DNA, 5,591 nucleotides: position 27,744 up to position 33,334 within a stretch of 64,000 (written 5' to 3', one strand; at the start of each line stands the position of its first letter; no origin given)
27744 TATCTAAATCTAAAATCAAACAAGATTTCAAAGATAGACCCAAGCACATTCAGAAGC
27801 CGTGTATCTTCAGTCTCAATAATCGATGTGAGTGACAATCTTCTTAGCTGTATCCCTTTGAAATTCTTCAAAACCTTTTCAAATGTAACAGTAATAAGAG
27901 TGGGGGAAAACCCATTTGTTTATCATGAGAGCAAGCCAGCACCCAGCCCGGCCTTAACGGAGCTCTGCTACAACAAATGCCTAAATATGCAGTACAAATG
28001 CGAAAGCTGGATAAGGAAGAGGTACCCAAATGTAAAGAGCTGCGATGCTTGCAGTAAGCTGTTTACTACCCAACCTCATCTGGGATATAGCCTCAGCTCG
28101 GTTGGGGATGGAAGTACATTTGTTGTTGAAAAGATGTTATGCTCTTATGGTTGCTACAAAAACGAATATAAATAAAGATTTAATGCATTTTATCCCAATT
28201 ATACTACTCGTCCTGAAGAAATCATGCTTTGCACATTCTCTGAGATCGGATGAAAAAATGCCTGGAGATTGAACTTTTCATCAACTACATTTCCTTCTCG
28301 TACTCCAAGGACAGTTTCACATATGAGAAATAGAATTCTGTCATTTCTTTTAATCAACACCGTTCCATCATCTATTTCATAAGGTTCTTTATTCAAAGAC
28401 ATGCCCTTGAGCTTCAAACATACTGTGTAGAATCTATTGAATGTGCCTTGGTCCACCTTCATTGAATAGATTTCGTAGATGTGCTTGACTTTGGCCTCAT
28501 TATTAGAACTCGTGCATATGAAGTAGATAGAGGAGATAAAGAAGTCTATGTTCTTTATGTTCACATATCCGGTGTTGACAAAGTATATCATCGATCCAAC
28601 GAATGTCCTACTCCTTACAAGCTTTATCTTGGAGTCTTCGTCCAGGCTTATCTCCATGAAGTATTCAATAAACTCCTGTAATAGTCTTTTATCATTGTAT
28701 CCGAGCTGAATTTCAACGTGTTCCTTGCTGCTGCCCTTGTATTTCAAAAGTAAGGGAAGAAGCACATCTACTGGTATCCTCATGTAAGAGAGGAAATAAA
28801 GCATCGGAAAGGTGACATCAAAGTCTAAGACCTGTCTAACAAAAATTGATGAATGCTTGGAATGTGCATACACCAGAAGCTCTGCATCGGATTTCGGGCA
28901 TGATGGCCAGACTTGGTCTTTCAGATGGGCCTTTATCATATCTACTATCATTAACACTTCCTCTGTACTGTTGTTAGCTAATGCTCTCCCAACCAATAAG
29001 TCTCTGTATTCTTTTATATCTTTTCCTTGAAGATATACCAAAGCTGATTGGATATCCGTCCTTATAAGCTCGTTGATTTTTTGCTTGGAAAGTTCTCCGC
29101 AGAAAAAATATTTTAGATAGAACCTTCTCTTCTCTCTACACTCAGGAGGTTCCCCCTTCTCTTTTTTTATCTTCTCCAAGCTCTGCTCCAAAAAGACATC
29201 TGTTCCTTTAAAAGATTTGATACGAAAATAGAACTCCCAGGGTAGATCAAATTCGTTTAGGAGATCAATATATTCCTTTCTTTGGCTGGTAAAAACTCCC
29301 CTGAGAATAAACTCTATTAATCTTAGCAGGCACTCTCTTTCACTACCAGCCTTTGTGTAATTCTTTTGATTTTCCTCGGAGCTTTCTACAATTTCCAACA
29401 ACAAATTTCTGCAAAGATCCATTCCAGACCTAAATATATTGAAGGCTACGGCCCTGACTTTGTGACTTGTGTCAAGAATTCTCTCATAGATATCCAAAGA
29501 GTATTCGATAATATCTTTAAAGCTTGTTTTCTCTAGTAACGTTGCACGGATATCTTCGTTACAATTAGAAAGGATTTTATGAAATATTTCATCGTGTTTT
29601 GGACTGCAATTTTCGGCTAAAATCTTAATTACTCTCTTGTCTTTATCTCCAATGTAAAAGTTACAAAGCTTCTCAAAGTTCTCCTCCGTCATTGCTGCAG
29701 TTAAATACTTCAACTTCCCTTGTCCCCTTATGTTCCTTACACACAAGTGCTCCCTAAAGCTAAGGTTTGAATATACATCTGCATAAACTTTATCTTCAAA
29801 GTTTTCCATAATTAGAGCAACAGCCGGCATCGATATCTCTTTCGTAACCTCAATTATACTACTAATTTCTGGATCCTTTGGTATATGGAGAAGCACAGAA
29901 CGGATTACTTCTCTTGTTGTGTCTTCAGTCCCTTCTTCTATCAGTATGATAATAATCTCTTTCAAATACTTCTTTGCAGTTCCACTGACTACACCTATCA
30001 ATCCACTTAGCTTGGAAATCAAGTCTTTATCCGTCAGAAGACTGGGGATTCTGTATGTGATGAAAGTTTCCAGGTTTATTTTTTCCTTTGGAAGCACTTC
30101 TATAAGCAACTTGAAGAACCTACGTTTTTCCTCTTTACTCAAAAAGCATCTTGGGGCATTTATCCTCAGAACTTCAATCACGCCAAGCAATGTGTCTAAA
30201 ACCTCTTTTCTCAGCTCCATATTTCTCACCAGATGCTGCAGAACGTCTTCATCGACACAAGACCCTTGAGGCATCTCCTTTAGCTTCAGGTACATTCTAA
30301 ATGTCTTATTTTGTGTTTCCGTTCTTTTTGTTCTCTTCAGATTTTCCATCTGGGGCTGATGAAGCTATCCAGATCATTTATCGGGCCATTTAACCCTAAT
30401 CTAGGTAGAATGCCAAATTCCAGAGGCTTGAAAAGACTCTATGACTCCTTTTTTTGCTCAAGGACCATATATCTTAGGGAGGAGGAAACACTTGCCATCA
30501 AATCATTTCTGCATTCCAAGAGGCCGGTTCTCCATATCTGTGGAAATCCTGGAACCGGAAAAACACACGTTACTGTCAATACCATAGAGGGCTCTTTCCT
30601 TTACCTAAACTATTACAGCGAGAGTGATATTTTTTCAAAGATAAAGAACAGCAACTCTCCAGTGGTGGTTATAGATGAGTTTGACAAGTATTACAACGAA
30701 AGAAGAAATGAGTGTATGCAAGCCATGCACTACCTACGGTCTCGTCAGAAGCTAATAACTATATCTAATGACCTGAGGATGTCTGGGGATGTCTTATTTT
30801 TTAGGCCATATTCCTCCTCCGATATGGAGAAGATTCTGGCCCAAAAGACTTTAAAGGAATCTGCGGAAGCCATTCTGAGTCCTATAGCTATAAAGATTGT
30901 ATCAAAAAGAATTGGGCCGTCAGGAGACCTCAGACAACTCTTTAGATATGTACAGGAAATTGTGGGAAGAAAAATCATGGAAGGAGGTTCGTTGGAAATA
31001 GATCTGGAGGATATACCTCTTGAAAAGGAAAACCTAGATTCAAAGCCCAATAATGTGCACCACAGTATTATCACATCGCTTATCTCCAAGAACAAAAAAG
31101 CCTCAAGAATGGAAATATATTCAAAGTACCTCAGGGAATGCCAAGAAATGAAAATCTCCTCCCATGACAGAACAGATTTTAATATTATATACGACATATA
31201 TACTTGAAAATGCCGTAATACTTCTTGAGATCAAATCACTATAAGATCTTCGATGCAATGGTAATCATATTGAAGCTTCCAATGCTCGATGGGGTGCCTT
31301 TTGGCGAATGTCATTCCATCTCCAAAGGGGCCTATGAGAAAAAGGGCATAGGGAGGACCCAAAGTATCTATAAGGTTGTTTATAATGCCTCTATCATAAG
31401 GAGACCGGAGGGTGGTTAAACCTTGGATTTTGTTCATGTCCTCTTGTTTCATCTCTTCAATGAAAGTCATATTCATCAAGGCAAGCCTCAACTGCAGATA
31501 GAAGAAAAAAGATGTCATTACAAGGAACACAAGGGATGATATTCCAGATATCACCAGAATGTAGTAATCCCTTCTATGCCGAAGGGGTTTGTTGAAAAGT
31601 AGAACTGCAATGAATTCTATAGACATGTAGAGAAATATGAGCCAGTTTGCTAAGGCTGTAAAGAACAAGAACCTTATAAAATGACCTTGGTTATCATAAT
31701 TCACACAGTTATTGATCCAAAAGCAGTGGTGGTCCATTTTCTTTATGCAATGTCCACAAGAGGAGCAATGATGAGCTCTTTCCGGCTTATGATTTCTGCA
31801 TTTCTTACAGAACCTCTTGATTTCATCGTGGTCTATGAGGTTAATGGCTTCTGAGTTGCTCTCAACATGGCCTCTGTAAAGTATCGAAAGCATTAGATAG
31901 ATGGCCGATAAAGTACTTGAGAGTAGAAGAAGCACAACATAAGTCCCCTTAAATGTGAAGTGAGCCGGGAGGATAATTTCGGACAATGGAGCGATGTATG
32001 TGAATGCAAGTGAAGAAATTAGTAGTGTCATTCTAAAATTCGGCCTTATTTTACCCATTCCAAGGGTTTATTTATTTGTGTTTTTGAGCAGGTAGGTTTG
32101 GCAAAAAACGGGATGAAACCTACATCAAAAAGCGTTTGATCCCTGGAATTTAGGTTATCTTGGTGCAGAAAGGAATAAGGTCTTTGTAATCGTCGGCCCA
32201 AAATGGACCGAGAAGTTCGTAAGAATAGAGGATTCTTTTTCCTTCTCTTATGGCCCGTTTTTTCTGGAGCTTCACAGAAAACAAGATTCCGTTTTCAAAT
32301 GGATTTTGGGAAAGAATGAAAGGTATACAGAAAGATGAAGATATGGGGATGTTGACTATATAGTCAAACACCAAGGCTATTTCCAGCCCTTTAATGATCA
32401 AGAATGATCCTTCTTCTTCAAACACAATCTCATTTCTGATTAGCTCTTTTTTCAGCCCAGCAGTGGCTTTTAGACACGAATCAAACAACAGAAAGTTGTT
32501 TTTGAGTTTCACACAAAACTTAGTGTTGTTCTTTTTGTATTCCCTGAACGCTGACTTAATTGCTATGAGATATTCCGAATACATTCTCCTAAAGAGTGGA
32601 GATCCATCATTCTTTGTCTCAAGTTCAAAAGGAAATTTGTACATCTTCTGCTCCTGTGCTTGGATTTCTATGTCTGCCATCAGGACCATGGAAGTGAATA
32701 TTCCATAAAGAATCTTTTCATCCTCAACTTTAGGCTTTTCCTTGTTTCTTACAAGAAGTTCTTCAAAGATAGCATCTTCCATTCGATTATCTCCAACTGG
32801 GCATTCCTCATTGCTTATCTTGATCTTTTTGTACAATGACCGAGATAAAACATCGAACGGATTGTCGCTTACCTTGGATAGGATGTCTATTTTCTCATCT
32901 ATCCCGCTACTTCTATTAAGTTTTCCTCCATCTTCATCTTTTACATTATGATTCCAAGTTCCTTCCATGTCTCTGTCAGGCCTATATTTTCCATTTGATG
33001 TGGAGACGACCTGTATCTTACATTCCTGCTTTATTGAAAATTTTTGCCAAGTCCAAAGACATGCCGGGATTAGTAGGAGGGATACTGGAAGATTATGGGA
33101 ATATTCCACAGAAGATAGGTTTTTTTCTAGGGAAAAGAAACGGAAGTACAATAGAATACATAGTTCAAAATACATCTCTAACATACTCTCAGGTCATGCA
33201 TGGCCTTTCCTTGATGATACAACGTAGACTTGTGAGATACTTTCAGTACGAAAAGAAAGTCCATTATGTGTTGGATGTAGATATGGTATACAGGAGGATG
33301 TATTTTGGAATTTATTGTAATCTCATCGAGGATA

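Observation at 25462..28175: Head-to-head pair of paralogous LRR genes with shared Cys-rich C-terminal domain; one carries an MGxxxS myristoylation motif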

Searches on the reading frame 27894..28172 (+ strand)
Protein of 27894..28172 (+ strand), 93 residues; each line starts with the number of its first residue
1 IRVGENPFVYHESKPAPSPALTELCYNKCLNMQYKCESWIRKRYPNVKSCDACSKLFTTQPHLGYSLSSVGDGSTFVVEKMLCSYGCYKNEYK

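Call 14: search_solved_structures(query=window:27894-28172:+, max_evalue=10, show_alignments=3)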
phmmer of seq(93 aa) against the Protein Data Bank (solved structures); distinct sequences matched with E-value up to 10: 6.
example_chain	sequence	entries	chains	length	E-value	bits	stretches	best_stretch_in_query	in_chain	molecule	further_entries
6lo8_H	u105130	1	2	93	0.25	14.6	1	21-72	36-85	Mitochondrial import inner membrane translocase subunit TIM10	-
3dxr_B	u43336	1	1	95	0.26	14.6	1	21-72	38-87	Mitochondrial import inner membrane translocase subunit TIM10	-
8gn4_A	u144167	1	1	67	0.61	13.4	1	48-64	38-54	Zinc finger and BTB domain-containing protein 10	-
8gn3_A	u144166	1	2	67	0.65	13.3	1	48-64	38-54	Zinc finger and BTB domain-containing protein 10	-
2gm3_A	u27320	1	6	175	0.9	12.8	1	12-54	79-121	unknown protein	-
4ox3_A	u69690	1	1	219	1.1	12.6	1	32-81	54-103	Putative carboxypeptidase YodJ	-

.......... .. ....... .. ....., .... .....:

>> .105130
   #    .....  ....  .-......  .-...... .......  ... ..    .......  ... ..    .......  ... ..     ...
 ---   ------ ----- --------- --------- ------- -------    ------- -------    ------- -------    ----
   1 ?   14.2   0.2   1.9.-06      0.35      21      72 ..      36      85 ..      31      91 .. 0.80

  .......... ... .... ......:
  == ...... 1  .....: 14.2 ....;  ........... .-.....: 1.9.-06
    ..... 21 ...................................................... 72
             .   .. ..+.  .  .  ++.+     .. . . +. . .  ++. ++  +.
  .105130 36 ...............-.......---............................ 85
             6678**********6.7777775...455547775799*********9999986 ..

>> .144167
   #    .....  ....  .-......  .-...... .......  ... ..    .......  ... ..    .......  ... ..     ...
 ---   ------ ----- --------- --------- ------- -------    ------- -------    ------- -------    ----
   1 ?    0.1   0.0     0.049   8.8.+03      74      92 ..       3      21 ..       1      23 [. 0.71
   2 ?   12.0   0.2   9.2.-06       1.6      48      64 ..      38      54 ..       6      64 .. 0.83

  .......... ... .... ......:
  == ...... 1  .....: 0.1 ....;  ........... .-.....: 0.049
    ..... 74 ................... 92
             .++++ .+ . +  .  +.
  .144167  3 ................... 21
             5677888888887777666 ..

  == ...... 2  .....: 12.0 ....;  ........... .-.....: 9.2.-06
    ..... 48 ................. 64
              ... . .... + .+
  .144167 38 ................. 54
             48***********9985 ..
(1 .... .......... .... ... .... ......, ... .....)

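Call 20: search_solved_structures(query=A4, max_evalue=10, show_alignments=3)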
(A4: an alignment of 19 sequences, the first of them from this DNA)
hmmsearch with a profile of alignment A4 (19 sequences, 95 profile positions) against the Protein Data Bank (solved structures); distinct sequences matched with E-value up to 10: 22.
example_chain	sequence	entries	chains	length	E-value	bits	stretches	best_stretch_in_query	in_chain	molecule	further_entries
5egb_A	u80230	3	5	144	1.4e-05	28.3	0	42-64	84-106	Histone-lysine N-methyltransferase PRDM9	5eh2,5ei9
5v3g_D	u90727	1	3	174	2.3e-05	27.6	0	43-74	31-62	PR domain zinc finger protein 9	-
2cot_A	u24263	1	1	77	0.00039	23.6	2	43-63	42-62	Zinc finger protein 435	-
7mc1_A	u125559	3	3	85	0.0036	20.5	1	22-59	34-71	Isoform 2 of Zinc finger and BTB domain-containing protein 17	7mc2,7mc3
1ubd_C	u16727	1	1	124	0.11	15.8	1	25-62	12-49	PROTEIN (YY1 ZINC FINGER DOMAIN)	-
7n5w_A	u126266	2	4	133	0.14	15.4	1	14-63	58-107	Zinc finger and BTB domain-containing protein 7A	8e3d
7eyi_G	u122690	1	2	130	0.15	15.3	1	15-63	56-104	Zinc finger and BTB domain-containing protein 7A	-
3iuf_A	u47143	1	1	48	0.23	14.7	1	45-69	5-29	Zinc finger protein ubi-d4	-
7n5s_A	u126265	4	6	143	0.34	14.2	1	15-63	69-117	Zinc finger and BTB domain-containing protein 7A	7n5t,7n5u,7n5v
2adr_A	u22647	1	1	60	0.41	13.9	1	26-72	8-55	ADR1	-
6wmi_A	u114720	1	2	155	0.46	13.8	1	51-85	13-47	Zinc finger protein 410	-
6ml2_A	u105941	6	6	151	0.56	13.5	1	23-62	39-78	Zinc finger and BTB domain-containing protein 24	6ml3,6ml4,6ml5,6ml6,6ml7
9kh2_A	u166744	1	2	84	0.65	13.3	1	18-63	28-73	Zinc finger and BTB domain-containing protein 20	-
8e3e_A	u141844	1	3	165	0.65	13.3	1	15-63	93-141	Zinc finger and BTB domain-containing protein 7A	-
5zns_A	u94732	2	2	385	0.68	13.2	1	18-67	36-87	chitin deacetylase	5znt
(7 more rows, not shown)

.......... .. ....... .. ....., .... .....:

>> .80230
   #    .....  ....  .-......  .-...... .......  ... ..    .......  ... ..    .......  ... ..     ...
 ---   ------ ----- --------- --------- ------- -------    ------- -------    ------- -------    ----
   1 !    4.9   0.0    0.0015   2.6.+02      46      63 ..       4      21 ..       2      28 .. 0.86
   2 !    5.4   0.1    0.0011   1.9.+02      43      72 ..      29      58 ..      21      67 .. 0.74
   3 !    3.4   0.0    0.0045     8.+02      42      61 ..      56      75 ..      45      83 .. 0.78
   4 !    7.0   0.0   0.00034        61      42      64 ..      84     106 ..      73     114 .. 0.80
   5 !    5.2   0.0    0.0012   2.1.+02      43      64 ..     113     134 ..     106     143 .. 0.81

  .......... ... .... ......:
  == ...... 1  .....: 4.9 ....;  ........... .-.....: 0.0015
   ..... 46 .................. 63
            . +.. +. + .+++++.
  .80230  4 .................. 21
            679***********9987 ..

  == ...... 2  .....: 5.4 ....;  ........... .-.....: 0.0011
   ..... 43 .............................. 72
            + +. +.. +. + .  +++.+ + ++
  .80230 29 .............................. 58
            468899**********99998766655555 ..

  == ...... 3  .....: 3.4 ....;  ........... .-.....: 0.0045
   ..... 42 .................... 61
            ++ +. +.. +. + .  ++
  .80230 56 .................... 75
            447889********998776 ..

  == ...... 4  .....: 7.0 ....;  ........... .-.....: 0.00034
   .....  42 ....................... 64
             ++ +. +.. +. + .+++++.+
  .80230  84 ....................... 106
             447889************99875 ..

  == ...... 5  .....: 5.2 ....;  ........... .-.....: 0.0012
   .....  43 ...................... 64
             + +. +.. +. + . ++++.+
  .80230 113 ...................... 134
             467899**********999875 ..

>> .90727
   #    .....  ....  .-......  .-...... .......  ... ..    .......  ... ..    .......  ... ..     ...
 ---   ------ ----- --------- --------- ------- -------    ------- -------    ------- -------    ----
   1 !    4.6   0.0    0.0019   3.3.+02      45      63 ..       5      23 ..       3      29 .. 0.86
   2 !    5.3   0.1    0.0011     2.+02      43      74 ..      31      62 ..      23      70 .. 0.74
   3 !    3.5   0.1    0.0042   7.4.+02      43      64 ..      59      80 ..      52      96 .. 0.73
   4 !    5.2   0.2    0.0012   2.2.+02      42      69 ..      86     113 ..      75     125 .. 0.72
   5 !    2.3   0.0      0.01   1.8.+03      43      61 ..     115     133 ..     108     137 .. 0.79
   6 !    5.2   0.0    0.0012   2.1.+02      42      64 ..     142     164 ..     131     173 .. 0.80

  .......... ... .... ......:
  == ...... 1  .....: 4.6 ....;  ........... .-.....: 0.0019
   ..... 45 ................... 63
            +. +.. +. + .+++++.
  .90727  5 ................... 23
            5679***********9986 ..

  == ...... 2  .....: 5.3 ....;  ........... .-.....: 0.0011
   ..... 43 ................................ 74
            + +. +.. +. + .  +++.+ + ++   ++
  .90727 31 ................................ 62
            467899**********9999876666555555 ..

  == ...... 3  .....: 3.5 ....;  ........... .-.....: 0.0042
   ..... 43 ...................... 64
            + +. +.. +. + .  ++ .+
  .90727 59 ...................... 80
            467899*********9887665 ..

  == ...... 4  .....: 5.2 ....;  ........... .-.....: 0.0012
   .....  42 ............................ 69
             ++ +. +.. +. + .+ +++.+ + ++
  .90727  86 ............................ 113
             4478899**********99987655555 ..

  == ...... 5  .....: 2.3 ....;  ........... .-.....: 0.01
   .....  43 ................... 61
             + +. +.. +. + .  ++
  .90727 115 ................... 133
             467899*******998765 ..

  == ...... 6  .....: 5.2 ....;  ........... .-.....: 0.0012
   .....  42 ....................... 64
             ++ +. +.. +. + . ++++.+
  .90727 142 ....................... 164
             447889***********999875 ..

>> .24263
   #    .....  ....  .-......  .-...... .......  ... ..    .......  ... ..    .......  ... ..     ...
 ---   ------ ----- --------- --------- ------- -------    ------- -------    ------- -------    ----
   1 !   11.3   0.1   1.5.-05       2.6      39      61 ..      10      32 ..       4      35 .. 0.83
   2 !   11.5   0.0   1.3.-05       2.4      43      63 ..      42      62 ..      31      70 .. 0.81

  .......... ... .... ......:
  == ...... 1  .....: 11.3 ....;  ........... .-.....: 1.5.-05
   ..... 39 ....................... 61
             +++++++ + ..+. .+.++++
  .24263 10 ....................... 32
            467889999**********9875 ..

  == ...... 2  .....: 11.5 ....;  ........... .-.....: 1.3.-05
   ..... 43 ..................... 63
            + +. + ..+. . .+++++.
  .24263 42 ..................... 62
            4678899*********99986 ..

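Call 35: search_protein_representatives(alignment_id=A4)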
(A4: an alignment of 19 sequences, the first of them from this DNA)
Query: 19 sequences, 95 profile positions. Proteins with E-value up to 0.001 (for the whole library): 66; up to 1e-10: 16; up to 1e-30: 0. The best 66 are listed.
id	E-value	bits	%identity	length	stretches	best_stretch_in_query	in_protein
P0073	7.3e-25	102.9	-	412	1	1-93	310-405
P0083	1.6e-22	95.4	-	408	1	1-93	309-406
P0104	4.5e-22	94.0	-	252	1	1-92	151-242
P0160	3.5e-20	87.9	-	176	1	1-91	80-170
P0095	1.0e-17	80.0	-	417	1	1-91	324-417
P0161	3.5e-17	78.3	-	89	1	14-94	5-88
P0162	3.1e-16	75.2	-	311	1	1-93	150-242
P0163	8.8e-16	73.8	-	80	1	22-92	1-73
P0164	2.9e-15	72.1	-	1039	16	44-70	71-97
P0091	6.4e-15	71.0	-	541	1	1-93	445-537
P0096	1.2e-14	70.2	-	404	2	1-90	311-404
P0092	8.1e-14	67.5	-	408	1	1-93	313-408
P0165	1.7e-13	66.5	-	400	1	1-90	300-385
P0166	8.0e-12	61.1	-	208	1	1-81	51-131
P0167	1.6e-11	60.1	-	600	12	18-61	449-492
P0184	2.1e-05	40.5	-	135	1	3-89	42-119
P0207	3.8e-04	36.5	-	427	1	8-93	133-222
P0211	5.2e-04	36.1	-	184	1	14-90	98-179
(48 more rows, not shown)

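Call 69: list_cluster_members(proteins=[P0207, P0211, P0184])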
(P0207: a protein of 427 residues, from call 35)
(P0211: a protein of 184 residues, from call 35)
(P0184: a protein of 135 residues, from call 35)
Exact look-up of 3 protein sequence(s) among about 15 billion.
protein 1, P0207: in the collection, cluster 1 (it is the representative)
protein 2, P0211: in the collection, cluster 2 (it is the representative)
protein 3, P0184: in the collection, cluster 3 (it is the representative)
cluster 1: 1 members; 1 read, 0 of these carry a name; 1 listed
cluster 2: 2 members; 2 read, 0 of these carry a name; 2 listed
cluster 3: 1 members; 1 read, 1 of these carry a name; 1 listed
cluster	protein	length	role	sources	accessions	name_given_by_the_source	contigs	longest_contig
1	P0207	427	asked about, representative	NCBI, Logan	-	-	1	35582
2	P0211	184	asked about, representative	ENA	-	-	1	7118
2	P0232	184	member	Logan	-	-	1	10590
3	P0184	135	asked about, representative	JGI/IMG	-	hypothetical protein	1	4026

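Call 70: find_encoding_contigs(protein=P0207, flank=3000, max_places=2)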
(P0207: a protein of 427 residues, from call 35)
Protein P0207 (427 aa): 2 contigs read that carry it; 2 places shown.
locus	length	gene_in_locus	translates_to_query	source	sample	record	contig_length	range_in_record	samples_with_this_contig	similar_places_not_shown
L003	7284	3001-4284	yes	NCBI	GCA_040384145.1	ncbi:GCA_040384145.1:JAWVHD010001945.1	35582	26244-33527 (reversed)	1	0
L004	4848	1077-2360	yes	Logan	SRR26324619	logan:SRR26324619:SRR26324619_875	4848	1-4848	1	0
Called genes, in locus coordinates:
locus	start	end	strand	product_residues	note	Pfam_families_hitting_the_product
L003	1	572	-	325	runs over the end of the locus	-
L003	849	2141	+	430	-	-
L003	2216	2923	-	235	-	PF14196:ATC_hydrolase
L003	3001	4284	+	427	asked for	PF13855:LRR_8 (weak), PF23598:LRR_14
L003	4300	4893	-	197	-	PF00412:LIM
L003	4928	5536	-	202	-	-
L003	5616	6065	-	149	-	PF00144:Beta-lactamase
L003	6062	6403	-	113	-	-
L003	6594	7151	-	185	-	PF00226:DnaJ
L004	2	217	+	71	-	?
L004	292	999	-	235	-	PF14196:ATC_hydrolase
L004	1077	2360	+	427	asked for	PF13855:LRR_8 (weak), PF23598:LRR_14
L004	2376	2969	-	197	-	PF00412:LIM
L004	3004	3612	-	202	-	-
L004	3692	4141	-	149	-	PF00144:Beta-lactamase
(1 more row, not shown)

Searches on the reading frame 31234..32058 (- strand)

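Call 77: search_protein_families(library=pfam, proteins=[window:31234-32058:-], max_evalue=0.00001)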
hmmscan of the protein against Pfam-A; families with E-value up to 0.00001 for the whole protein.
window:31234-32058:- (275 aa): 1 family
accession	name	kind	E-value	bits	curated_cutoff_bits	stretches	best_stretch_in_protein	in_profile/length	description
PF01529.25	DHHC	-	1.3e-32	113.1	28.7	1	79-205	3-132/133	DHHC palmitoyltransferase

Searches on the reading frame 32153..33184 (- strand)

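Call 77: search_protein_families(library=pfam, proteins=[window:32153-33184:-], max_evalue=0.00001)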
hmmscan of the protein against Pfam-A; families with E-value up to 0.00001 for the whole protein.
window:32153-33184:- (344 aa): 1 family
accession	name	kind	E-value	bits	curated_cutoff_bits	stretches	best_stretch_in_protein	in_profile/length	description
PF17016.10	DUF5095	-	3.4e-76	256.3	27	1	106-334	1-229/229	Domain of unknown function (DUF5095)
